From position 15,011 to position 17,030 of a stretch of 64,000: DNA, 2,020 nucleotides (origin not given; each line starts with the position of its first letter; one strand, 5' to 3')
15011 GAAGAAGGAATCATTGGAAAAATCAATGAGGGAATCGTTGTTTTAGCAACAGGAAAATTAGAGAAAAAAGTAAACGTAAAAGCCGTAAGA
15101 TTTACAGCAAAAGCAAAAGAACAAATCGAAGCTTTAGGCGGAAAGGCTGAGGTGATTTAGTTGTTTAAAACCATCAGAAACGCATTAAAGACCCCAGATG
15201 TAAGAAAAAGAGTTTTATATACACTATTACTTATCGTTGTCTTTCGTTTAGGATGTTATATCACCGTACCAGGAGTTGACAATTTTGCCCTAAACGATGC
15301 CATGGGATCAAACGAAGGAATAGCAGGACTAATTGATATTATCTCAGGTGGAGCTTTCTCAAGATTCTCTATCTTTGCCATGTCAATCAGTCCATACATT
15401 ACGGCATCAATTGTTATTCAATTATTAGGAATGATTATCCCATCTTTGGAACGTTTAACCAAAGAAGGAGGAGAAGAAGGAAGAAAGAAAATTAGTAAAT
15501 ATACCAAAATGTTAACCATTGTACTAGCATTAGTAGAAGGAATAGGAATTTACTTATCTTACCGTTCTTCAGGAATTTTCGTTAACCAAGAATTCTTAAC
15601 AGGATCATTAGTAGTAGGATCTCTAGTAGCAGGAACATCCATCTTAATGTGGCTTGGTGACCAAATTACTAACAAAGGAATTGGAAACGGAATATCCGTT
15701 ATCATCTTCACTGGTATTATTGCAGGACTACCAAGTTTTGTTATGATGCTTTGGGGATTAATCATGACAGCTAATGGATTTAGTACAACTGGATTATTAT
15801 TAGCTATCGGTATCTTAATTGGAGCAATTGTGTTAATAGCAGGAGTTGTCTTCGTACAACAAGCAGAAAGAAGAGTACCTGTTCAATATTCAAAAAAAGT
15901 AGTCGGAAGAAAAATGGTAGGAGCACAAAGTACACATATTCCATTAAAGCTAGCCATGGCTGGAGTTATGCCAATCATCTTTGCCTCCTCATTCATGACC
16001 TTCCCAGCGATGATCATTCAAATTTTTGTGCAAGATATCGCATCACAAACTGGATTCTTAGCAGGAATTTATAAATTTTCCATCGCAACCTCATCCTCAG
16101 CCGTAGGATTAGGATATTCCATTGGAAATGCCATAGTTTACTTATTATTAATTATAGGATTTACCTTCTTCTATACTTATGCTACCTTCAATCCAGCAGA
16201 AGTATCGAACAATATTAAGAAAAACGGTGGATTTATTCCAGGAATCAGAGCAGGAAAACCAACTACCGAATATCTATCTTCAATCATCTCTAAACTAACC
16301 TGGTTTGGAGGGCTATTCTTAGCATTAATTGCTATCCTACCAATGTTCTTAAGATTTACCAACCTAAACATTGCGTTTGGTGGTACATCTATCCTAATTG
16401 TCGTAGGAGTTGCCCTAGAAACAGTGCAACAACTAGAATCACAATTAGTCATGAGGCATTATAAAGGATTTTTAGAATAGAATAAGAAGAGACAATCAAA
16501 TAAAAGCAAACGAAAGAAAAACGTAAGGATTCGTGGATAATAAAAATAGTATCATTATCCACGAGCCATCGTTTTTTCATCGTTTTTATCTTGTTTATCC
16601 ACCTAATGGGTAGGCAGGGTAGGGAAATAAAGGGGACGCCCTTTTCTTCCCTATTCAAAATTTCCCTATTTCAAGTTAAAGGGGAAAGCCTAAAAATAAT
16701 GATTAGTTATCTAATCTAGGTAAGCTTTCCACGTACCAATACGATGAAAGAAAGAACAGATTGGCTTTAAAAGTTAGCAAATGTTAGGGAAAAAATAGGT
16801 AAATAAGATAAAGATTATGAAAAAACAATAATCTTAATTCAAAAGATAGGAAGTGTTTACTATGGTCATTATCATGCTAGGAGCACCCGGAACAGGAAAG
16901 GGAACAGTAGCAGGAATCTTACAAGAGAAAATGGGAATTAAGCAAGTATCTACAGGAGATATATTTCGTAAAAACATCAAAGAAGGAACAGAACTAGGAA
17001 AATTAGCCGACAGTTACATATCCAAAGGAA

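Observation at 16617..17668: adk is bracketed by a split copy of the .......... element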

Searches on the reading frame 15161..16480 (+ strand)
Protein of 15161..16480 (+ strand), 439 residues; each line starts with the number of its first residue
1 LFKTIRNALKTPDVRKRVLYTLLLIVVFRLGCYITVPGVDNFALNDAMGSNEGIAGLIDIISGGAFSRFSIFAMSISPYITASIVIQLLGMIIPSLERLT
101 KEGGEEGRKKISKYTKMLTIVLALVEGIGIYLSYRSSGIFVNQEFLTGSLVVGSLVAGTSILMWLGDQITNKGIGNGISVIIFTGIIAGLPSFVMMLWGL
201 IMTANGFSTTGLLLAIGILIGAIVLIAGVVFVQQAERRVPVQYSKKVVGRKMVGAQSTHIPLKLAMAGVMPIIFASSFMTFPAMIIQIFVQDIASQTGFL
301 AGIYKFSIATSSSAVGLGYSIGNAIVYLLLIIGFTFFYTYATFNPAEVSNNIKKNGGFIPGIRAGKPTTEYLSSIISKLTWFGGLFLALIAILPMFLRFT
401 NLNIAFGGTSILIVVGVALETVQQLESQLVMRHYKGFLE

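Call 13: search_protein_families(library=ncbifam, proteins=[window:15161-16480:+])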
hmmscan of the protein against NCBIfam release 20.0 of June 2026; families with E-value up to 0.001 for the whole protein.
window:15161-16480:+ (439 aa): 3 families
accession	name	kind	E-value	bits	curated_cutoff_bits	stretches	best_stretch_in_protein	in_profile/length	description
TIGR00967.1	3a0501s007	equivalog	3.1e-118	395.3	253.6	1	15-433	1-413/414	preprotein translocase subunit SecY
NF009082.0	PRK12417.1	equivalog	4.4e-48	163.9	353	1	14-438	12-402/406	accessory Sec system protein translocase subunit SecY2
TIGR02920.1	acc_sec_Y2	equivalog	6e-46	157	249.6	1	14-437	2-394/395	accessory Sec system protein translocase subunit SecY2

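Call 69: find_encoding_contigs(protein=window:15161-16480:+, flank=1300, max_places=10)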
Protein window:15161-16480:+ (439 aa): 24 contigs read that carry it; 10 places shown.
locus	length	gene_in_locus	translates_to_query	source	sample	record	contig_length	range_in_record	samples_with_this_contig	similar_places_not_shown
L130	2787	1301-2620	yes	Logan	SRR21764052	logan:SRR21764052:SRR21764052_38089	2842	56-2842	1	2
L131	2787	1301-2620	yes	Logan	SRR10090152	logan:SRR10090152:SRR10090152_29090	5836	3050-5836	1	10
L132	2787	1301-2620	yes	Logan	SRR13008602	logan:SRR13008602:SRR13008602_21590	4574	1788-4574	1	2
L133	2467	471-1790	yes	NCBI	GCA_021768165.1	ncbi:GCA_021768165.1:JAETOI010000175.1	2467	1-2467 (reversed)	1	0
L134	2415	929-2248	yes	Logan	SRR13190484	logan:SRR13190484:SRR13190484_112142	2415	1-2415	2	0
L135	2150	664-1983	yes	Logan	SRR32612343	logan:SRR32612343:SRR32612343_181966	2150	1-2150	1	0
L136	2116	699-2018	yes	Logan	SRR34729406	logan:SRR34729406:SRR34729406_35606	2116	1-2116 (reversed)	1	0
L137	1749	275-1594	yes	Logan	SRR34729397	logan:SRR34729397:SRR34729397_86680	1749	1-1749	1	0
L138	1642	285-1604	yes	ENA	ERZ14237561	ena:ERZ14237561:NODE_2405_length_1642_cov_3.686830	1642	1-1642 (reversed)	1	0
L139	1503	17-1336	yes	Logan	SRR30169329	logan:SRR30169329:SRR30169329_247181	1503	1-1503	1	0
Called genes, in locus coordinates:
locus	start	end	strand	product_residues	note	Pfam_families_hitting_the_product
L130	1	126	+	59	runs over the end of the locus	?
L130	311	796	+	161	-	PF00333:Ribosomal_S5, PF03719:Ribosomal_S5_C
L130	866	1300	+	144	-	PF00828:Ribosomal_L27A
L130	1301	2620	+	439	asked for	PF00344:SecY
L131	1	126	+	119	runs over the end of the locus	PF00861:Ribosomal_L18p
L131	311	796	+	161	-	PF00333:Ribosomal_S5, PF03719:Ribosomal_S5_C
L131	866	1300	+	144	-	PF00828:Ribosomal_L27A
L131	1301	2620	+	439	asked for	PF00344:SecY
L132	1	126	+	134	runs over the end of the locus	PF00861:Ribosomal_L18p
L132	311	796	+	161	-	PF00333:Ribosomal_S5, PF03719:Ribosomal_S5_C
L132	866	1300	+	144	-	PF00828:Ribosomal_L27A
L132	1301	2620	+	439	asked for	PF00344:SecY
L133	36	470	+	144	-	PF00828:Ribosomal_L27A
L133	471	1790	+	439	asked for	PF00344:SecY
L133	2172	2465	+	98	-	?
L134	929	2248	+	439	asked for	PF00344:SecY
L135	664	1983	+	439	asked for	PF00344:SecY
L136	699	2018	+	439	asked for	PF00344:SecY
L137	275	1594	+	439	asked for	PF00344:SecY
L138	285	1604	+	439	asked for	PF00344:SecY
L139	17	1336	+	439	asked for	PF00344:SecY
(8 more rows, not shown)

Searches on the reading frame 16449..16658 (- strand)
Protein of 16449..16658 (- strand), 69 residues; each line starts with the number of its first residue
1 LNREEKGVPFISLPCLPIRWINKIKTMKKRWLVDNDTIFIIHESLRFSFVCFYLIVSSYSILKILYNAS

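Call 13: search_protein_families(library=ncbifam, proteins=[window:16449-16658:-])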
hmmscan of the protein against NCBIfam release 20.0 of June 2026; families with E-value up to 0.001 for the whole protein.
window:16449-16658:- (69 aa): 0 families

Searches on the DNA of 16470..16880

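Call 55: search_rna_families(source=window, start=16470, end=16880, threshold=evalue, max_evalue=10)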
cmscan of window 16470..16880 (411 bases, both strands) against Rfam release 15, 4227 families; matches with E-value up to 10: 8.
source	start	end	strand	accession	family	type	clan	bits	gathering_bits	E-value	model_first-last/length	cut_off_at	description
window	16498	16600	-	RF02436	SpF43_sRNA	Gene; sRNA;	-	21.6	70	0.065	1-99/99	no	Streptococcus sRNA SpF43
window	16489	16604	-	RF03672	MIR840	Gene; miRNA;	-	19.9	150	0.36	1-147/147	no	MIR840 microRNA precursor family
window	16507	16586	+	RF03792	MIR6462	Gene; miRNA;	-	18.7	96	0.95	1-119/119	no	MIR6462 microRNA precursor family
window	16479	16670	+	RF01675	CrcZ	Gene; sRNA;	-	16.8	95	0.016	1-398/398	no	Pseudomonas sRNA CrcZ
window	16493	16608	+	RF01577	RNase_P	Gene; ribozyme;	CL00002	14.8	100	5.5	48-169/626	no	Plasmodium RNase_P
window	16553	16605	-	RF01306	sR52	Gene; snRNA; snoRNA; CD-box;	-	14.2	50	1.5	1-60/60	no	Small nucleolar RNA sR52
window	16507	16586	+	RF00896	mir-787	Gene; miRNA;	-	13.9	57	9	1-72/72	no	mir-787 microRNA precursor family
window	16531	16566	+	RF04072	mir-7386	Gene; miRNA;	-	13.9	44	9.3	1-59/59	no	mir-7386 microRNA precursor family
